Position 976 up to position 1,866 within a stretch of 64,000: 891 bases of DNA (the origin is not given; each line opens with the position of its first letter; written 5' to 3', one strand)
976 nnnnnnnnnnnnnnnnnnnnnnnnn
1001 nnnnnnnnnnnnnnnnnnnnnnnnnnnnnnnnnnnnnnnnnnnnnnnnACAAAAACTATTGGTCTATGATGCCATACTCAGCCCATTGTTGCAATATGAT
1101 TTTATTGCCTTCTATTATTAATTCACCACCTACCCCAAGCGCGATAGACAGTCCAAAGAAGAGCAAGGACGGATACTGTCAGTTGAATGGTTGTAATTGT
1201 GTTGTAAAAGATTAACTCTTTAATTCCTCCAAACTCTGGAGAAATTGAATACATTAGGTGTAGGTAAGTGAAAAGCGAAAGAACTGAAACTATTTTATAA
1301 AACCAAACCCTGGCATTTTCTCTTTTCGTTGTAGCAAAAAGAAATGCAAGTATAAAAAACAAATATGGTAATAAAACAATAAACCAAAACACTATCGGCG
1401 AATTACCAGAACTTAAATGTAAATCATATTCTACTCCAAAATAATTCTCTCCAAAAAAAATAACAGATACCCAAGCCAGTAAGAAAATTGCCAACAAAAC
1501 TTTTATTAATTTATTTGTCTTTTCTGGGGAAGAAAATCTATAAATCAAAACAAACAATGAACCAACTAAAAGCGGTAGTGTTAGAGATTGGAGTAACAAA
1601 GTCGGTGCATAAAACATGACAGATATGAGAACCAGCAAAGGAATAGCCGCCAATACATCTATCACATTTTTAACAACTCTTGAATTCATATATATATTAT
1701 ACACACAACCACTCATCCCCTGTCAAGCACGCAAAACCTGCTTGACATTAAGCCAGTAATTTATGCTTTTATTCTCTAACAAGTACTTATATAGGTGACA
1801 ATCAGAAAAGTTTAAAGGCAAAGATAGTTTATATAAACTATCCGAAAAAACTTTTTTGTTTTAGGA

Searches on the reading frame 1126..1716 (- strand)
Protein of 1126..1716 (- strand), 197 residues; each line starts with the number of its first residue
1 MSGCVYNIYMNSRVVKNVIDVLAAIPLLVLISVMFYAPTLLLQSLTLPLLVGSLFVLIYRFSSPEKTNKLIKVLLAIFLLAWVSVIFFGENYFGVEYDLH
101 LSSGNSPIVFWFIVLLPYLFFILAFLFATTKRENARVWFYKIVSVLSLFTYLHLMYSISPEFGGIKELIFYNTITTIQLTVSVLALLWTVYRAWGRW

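Call 63: search_protein_families(library=ncbifam, proteins=[window:1126-1716:-], max_evalue=0.01)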
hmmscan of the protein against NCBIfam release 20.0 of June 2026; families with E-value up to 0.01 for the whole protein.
window:1126-1716:- (197 aa): 0 families

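Call 68: find_homologous_proteins(query=window:1126-1716:-, max_evalue=0.01)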
Query window:1126-1716:- (197 aa): 1 proteins with E <= 0.01 among 1274 candidates.
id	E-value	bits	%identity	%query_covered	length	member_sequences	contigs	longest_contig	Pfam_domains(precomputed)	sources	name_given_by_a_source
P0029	1.5e-111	389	100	95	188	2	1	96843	-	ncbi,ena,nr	ncbi:MAG: hypothetical protein OXU73_01485 [Candidatus Campbellbacteria bacterium]|nr:hypothetical p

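Call 106: search_protein_families(library=pfam, proteins=[window:1126-1689:-], max_evalue=0.01)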
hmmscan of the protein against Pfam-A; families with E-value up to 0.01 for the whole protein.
window:1126-1689:- (188 aa): 0 families
